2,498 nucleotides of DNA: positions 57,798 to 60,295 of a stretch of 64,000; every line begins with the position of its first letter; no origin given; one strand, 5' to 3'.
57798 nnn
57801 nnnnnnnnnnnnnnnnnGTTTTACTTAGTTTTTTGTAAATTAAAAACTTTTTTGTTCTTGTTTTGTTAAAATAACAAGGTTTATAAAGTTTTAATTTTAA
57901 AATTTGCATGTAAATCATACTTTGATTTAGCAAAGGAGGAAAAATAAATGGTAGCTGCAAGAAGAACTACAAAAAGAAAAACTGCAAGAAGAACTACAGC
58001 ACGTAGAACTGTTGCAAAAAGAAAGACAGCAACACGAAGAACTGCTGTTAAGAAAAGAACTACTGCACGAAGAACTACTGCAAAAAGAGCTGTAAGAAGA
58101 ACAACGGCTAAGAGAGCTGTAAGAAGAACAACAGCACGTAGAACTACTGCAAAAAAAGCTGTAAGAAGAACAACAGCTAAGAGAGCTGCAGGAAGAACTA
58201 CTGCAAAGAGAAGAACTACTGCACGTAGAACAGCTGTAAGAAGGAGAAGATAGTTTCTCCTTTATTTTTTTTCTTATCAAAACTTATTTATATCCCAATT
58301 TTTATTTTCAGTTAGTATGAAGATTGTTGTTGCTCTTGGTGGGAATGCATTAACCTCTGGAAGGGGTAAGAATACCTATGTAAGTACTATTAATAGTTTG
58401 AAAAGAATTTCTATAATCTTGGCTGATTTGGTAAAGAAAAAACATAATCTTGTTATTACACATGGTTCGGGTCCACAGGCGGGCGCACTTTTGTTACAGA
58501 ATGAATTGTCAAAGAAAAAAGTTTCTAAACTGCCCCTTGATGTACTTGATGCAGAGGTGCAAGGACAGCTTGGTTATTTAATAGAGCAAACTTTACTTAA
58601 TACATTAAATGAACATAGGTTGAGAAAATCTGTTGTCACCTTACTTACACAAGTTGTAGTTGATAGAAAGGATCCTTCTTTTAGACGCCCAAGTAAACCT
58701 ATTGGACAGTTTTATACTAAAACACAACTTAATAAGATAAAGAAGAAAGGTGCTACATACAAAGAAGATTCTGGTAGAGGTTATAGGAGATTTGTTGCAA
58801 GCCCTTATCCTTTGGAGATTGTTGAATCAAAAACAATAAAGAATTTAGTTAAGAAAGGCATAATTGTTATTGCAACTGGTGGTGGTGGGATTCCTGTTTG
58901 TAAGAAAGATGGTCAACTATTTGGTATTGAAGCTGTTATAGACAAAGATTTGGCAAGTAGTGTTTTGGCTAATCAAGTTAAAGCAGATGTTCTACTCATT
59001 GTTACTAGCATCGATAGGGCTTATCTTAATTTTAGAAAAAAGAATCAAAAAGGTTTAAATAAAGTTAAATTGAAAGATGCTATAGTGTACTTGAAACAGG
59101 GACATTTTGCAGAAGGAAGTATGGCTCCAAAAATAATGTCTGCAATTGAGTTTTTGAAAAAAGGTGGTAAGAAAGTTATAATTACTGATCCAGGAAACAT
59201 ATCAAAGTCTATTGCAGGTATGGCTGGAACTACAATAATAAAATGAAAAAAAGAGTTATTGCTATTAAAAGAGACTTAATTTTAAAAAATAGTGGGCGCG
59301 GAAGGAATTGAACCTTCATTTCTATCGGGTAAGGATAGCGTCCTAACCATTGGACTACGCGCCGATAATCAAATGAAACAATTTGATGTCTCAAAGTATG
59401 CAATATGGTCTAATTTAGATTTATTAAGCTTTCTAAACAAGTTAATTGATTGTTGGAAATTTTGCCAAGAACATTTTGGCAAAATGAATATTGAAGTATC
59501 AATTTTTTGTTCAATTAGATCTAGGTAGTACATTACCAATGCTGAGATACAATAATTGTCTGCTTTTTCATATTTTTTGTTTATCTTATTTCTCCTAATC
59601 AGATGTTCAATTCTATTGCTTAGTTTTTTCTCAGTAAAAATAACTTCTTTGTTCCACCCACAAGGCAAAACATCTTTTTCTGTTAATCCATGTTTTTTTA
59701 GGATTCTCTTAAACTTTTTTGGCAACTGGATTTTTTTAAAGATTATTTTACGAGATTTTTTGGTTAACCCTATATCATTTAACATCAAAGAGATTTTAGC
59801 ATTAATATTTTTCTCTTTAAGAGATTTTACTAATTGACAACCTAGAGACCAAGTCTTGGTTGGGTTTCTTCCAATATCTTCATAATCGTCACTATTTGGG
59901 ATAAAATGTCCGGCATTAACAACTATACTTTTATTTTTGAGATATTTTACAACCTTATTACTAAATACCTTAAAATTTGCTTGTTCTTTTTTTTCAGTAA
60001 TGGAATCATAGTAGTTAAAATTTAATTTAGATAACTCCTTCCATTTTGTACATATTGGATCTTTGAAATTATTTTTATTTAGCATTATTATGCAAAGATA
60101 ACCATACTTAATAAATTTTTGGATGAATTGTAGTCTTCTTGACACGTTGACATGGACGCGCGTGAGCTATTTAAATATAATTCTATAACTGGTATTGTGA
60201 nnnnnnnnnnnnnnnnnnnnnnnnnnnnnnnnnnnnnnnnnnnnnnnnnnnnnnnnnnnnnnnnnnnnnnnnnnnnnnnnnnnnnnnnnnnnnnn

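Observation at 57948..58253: Extremely basic RRTTAK-repeat protein with strong SD and its own promoter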

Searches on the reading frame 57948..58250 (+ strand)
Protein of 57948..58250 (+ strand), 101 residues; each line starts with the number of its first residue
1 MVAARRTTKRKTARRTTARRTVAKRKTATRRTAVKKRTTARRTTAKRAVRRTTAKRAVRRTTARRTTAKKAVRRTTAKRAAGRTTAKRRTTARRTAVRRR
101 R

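Call 4: search_protein_families(library=pfam, proteins=[window:57948-58250:+], max_evalue=1)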
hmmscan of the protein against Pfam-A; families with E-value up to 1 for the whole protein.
window:57948-58250:+ (101 aa): 1 family
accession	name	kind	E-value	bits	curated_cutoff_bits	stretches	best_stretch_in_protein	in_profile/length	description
PF07382.16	HC2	-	6.1e-06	26.9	40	1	2-99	38-139/194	Histone H1-like nucleoprotein HC2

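Call 7: find_homologous_proteins(query=window:57948-58250:+, max_evalue=0.001)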
Query window:57948-58250:+: 8000 candidates shared short words with the query, none scored E <= 0.001.
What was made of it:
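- Tried and rejected: phmmer/hmmsearch against 5.8 billion clusters found nothing for the window protein (call 7).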

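Call 8: find_encoding_contigs(protein=window:57948-58250:+, flank=10000, max_places=10)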
Protein window:57948-58250:+ (101 aa): 24 contigs read that carry it; 3 places shown.
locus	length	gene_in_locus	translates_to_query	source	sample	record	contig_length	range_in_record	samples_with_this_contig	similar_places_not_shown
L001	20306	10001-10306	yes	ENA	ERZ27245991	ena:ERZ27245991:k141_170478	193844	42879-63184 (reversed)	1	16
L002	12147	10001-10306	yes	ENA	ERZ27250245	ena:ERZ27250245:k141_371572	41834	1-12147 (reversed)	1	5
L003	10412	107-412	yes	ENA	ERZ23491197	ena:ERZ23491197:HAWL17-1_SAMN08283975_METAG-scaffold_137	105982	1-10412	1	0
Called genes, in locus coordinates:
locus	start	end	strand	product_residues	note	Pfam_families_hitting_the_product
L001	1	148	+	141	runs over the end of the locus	PF00828:Ribosomal_L27A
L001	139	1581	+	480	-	PF00344:SecY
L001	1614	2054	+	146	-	PF01956:EMC3_TMCO1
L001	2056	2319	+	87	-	PF01199:Ribosomal_L34e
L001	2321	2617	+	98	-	-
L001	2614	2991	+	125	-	PF02996:Prefoldin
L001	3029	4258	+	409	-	PF21686:LigD_Prim-Pol (faint), PF01896:DNA_primase_S (weak)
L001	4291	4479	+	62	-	PF00833:Ribosomal_S17e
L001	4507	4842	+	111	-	PF01918:Alba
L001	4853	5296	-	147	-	PF00293:NUDIX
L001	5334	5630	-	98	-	PF01035:DNA_binding_1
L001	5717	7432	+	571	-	PF00999:Na_H_Exchanger, PF02254:TrkA_N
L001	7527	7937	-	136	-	PF11969:DcpS_C, PF01230:HIT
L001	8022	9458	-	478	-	PF01139:RtcB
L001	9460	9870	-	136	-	PF01951:Archease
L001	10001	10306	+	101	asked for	-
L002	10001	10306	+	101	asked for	-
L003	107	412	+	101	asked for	-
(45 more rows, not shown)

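Call 10: list_cluster_members(proteins=[window:57948-58250:+])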
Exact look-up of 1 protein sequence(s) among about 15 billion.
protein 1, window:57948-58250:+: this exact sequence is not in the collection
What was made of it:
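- The sequence is absent from the 15-billion-protein collection (call 10).
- Tried and rejected: The protein is not in the 15-billion-protein collection (call 10).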

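Call 11: search_protein_families(library=ncbifam, proteins=[window:57948-58250:+], max_evalue=10)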
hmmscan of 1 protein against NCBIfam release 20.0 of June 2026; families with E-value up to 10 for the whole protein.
window:57948-58250:+ (101 aa): 3 families
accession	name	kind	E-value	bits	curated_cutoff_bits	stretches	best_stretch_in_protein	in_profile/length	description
NF038053.1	hist_H1_lk_Burk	equivalog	0.00035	20.9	80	1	7-92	67-154/195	histone H1-like DNA-binding protein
NF038052.1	histone_lik_HC2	exception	0.0026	18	135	1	4-99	20-119/201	histone H1-like DNA-binding protein Hc2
NF011492.0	PRK14900.1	equivalog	4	5.1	1783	1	5-80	964-1042/1044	valine--tRNA ligase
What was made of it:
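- On NCBIfam NF038053 (Burkholderia/Bordetella H1-like, BpH1): 20.9 bits vs 80 (call 11).
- Closest known: Bordetella BpH1 / Burkholderia histone H1-like DNA-binding proteins. Same: Weak hit at 20.9 bits (call 11).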

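Call 34: find_homologous_proteins(query=A1, max_evalue=0.001)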
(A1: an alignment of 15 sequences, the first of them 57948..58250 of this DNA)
Query A1 (15 sequences) (101 aa, profile of the alignment): 3 proteins with E <= 0.001 among 8000 candidates.
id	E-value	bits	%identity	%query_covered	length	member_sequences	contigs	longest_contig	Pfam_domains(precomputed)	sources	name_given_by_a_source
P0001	1.7e-5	43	-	-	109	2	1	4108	-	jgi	jgi:hypothetical protein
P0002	1.5e-4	40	-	-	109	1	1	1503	-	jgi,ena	-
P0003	4.2e-4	39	-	-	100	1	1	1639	-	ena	-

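Call 38: search_solved_structures(query=window:57948-58250:+, max_evalue=1)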
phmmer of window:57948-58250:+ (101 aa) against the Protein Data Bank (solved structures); distinct sequences matched with E-value up to 1: 0.
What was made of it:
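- Tried and rejected: There is no PDB relative (call 38).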

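Call 45: predict_structure(protein=window:57948-58250:+)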
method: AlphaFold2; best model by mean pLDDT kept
length: 101 residues; sequences in the alignment: 1
mean_pLDDT: 92.0   pTM: 0.45
mean pLDDT of the five models: 92.0, 89.3, 82.4, 82.1, 61.6
residues with pLDDT >= 90: 83; 70-90: 16; 50-70: 2; < 50: 0
segments of 3 or more residues with pLDDT < 50: none
pLDDT, mean of each block of 10 residues (from residue 1): 79 91 94 96 95 95 95 94 93 89 77
secondary structure, 60 per line:
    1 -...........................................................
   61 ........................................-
elements in order: H2-100
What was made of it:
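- The AF2 single-sequence model gives one long helix (pLDDT 92, pTM 0.45, call 45), not disorder.
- Tried and rejected: AF2 without an alignment gives a single helix, residues 2-100 (call 45).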

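Call 46: search_protein_representatives(protein=window:57948-58250:+)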
Query: 101 residues. Proteins with E-value up to 0.001 (for the whole library): 1; up to 1e-10: 0; up to 1e-30: 0. The best 1 are listed.
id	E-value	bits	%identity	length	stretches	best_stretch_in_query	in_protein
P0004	1.0e-05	42.0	43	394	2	7-94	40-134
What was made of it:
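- HMM searches find no relatives (calls 7, 46).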

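Call 61: search_protein_families(library=phrogs, proteins=[window:57948-58250:+], max_evalue=0.01)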
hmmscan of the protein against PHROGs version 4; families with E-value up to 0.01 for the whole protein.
window:57948-58250:+ (101 aa): 0 families

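Call 68: find_encoding_contigs(protein=P0001, flank=3000, max_places=2)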
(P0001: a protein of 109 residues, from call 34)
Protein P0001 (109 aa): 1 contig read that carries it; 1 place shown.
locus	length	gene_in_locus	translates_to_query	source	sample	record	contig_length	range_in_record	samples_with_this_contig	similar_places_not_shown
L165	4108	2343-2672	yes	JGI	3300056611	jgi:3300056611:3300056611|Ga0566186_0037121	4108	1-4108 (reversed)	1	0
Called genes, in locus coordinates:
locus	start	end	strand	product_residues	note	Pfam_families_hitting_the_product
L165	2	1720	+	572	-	?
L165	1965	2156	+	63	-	-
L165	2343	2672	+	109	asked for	-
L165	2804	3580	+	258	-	PF01171:ATP_bind_3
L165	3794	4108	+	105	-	?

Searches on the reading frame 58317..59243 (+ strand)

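Call 4: search_protein_families(library=pfam, proteins=[window:58317-59243:+], max_evalue=1)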
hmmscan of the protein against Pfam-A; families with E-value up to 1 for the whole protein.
window:58317-59243:+ (309 aa): 2 families
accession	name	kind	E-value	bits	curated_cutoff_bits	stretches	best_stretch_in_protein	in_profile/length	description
PF00696.33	AA_kinase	-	9.7e-30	104.5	24.9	1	1-291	1-234/234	Amino acid kinase family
PF13605.11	DUF4141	-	0.11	12.3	30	0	288-302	21-35/53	Domain of unknown function (DUF4141)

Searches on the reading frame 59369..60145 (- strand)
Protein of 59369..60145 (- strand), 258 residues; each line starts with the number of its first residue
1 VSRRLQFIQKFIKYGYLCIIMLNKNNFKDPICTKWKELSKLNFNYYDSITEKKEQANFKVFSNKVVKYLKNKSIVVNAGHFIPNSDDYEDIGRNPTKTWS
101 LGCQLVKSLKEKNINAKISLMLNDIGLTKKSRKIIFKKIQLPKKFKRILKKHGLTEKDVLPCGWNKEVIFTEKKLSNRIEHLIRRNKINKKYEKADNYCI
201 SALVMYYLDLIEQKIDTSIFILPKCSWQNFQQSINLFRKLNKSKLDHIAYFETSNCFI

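Call 4: search_protein_families(library=pfam, proteins=[window:59369-60145:-], max_evalue=1)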
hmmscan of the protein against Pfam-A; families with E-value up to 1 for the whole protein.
window:59369-60145:- (258 aa): 1 family
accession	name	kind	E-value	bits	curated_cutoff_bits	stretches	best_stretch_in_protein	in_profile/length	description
PF08102.16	Antimicrobial_7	-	0.016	15.9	25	0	59-74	13-28/43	Scorpion antimicrobial peptide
